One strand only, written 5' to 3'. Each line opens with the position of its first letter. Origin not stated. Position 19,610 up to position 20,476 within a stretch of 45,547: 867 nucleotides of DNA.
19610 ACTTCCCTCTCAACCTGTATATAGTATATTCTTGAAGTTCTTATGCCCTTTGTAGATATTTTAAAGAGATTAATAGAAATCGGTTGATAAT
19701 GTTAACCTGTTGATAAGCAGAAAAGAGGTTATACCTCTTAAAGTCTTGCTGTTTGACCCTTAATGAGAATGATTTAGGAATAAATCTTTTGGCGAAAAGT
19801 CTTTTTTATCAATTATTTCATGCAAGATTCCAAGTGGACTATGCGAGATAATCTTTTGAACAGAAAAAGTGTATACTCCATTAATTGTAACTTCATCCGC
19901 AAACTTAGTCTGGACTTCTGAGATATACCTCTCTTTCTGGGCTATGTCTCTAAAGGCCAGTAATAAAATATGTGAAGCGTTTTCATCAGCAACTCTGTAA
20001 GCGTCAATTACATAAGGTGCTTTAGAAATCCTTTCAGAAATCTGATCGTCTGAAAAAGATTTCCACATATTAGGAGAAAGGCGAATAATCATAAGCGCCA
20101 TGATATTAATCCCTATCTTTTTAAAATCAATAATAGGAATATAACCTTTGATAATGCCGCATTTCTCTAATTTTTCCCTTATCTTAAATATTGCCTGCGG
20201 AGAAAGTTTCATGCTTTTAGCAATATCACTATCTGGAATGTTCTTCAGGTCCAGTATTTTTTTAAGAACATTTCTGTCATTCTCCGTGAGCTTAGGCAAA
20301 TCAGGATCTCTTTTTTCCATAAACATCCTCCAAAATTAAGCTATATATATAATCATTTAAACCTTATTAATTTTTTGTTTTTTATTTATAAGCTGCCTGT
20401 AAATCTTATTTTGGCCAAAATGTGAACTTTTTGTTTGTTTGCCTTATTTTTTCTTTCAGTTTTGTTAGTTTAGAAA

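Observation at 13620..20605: About 6.9-kb island bracketed by a direct repeat that duplicates the 3' end of a radical-SAM gene (att-like sites), with no recognisable integrase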

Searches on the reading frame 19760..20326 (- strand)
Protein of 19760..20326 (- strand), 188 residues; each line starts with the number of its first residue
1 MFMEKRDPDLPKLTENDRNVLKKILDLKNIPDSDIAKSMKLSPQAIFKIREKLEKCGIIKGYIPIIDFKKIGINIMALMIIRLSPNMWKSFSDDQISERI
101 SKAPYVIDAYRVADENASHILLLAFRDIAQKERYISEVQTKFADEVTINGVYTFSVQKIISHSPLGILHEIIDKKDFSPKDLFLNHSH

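Call 7: search_protein_families(library=pfam, max_evalue=0.01, proteins=[window:19760-20326:-])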
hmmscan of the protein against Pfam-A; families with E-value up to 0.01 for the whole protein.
window:19760-20326:- (188 aa): 2 families
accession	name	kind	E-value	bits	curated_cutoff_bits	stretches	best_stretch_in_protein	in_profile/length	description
PF01047.28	MarR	-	0.00041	20.6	24.6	1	13-59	1-47/59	MarR family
PF13412.12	HTH_24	-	0.0019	18.2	21.9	1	14-60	2-48/48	Winged helix-turn-helix DNA-binding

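Call 8: search_protein_families(library=phrogs, max_evalue=0.01, proteins=[window:19760-20326:-])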
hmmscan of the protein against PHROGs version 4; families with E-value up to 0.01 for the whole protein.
window:19760-20326:- (188 aa): 0 families

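Call 27: find_related_loci(query=window:19760-20326:-, collection=viral_contigs, flank=10000)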
Query window:19760-20326:- (188 aa) in viral_contigs; peptide patterns used: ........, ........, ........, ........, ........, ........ (x = any residue, [..] = any of these).
No stretch of DNA in the collection matches any of the patterns.

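Call 28: find_homologous_proteins(query=window:19760-20326:-, max_evalue=1e-10)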
Query window:19760-20326:- (188 aa): 314 proteins with E <= 1e-10 among 452 candidates; the best 120 are listed.
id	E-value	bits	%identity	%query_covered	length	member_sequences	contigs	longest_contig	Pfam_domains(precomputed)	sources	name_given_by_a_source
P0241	3.0e-115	400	100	99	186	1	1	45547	-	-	-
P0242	8.2e-110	383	95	99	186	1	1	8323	-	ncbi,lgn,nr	ncbi:MAG: Lrp/AsnC family transcriptional regulator [Candidatus Nanoarchaeia archaeon]|nr:Lrp/AsnC f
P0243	4.5e-101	354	87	99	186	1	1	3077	-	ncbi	ncbi:MAG: Lrp/AsnC family transcriptional regulator [Bacteroidota bacterium]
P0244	1.0e-100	353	87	99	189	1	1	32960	-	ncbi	ncbi:MAG: Lrp/AsnC family transcriptional regulator [Nanobdellota archaeon]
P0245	6.2e-100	350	84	100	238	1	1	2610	-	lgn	-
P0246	2.1e-98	346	84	98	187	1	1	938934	-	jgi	jgi:DNA-binding Lrp family transcriptional regulator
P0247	6.3e-98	344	83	99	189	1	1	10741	-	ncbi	ncbi:MAG: Lrp/AsnC family transcriptional regulator [Nanobdellota archaeon]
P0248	9.4e-98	343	84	98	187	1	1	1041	-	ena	-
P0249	1.1e-97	343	83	99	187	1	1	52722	-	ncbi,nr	ncbi:Lrp/AsnC family transcriptional regulator [Candidatus Woesearchaeota archaeon]|nr:Lrp/AsnC fami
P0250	1.5e-97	343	85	99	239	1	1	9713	-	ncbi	ncbi:MAG: Lrp/AsnC family transcriptional regulator [Candidatus Woesearchaeota archaeon]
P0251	1.9e-97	342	84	98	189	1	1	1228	PF13412.13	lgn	-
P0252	8.0e-97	340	83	98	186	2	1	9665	-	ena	-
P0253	1.2e-96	340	82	99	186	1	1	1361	-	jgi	jgi:Lrp/AsnC family transcriptional regulator, leucine-responsive regulatory protein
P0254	1.2e-96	340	83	99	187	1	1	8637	-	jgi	jgi:Lrp/AsnC family transcriptional regulator, leucine-responsive regulatory protein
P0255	5.3e-96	338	82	100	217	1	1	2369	-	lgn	-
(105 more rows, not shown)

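Call 29: find_encoding_contigs(protein=P0244, flank=10000, max_places=2)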
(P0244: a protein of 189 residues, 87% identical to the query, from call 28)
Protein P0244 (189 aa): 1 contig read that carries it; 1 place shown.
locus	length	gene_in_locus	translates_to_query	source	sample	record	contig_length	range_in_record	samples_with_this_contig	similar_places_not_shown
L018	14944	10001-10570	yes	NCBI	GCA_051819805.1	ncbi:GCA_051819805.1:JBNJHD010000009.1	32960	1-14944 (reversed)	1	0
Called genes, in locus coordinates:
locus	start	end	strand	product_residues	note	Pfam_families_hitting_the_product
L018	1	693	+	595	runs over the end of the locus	PF05693:Glycogen_syn, PF08323:Glyco_transf_5, PF13692:Glyco_trans_1_4 (faint), PF00534:Glycos_transf_1 (weak), PF20706:GT4-conflict (weak)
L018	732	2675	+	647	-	PF06202:GDE_C, PF22422:MGH1-like_GH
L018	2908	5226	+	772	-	PF07714:PK_Tyr_Ser-Thr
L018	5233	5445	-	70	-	-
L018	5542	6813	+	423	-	-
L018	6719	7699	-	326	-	PF04014:MazE_antitoxin (weak)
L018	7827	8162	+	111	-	-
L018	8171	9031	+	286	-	PF00459:Inositol_P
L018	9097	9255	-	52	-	-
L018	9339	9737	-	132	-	PF21485:IF5A-like_N, PF01287:eIF-5a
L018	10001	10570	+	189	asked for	-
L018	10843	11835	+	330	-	PF18915:DUF5667 (faint), PF14321:DUF4382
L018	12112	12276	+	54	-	PF10058:Zn_ribbon_10 (faint)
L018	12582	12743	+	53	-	-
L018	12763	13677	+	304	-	-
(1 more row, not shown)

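Call 30: find_encoding_contigs(protein=P0246, flank=10000, max_places=2)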
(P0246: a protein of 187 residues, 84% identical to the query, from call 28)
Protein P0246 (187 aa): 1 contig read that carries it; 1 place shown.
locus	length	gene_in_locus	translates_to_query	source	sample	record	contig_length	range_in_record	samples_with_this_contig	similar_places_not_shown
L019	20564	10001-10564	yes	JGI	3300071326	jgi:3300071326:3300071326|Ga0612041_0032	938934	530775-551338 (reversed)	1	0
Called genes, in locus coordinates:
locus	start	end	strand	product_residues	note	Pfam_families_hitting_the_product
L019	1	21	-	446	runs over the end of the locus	-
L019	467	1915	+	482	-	PF01408:GFO_IDH_MocA (weak)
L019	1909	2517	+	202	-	PF02223:Thymidylate_kin, PF13238:AAA_18 (faint)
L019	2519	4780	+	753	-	PF00391:PEP-utilizers, PF01326:PPDK_N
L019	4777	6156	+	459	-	PF02775:TPP_enzyme_C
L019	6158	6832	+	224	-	-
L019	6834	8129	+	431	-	PF00171:Aldedh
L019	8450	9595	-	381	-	-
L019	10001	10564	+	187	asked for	-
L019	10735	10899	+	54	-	-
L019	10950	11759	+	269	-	PF13205:Big_5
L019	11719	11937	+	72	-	-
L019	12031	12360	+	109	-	-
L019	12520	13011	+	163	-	-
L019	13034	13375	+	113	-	-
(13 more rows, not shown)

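Call 45: search_protein_families(library=ncbifam, max_evalue=0.01, proteins=[window:19760-20326:-])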
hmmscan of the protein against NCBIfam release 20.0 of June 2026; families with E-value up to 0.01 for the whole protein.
window:19760-20326:- (188 aa): 9 families
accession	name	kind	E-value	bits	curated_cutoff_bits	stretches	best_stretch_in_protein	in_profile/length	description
NF053758.1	ChrTpTrnRegChrS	equivalog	4.5e-08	33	250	1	10-137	9-130/158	chromate efflux transcriptional regulator ChrS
NF008384.0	PRK11179.1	equivalog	5.6e-07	29.5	227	1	13-122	7-112/153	transcriptional regulator AsnC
NF041396.1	TranRegLrp_Halo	equivalog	1.7e-06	28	190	1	21-137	11-121/149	HTH-type transcriptional regulator Lrp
NF040820.1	trans_reg_LrpA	equivalog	2.2e-06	27.6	250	1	13-86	2-75/141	HTH-type transcriptional regulator LrpA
NF040947.1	trans_reg_LysM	equivalog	1.5e-05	24.8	180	1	16-138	4-118/136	HTH-type transcriptional regulator LysM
NF008370.0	PRK11169.1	equivalog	3.3e-05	23.6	233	1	12-91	11-90/164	leucine-responsive transcriptional regulator Lrp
NF040939.2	trans_reg_lrs14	equivalog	0.00074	19.5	90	1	12-60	18-67/103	Lrs14 family HTH-type transcriptional regulator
NF041395.1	TranRegLrpA1_Halo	equivalog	0.0033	17.4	250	1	29-84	19-74/142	HTH-type transcriptional regulator LrpA1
NF053606.1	Sta1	subfamily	0.0042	17.2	80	0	13-60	18-65/100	Sta1 family transcriptional regulator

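Call 51: find_encoding_contigs(protein=P0243, flank=10000, max_places=2)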
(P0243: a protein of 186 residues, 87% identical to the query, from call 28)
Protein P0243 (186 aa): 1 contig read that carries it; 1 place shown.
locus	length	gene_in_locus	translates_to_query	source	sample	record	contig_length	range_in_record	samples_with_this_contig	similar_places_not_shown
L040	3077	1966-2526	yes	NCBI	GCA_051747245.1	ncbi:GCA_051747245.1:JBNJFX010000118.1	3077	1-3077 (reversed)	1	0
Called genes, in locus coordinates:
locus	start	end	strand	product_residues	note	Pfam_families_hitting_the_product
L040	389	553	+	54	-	PF03819:MazG (weak)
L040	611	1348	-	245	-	PF03437:BtpA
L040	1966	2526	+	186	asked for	-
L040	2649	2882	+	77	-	-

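Call 81: find_encoding_contigs(protein=P0250, flank=10000, max_places=2)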
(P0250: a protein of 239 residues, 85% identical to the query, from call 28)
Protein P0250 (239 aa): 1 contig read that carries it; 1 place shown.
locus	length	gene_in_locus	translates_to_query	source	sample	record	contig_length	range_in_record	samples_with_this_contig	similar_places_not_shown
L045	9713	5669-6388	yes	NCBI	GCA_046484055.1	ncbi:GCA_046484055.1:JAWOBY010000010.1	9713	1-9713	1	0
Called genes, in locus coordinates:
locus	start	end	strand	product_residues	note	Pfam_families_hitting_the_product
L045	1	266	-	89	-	?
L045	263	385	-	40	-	-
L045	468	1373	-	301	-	PF00892:EamA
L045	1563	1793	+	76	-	-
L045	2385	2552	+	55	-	-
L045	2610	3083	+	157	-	PF02502:LacAB_rpiB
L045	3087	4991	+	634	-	-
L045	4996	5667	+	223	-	PF03853:YjeF_N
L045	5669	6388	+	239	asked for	-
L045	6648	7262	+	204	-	PF18915:DUF5667 (faint)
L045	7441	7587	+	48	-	-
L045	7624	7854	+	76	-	-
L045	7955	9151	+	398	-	PF13205:Big_5, PF11731:Cdd1 (faint), PF14229:DUF4332, PF14520:HHH_5 (faint)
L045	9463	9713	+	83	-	?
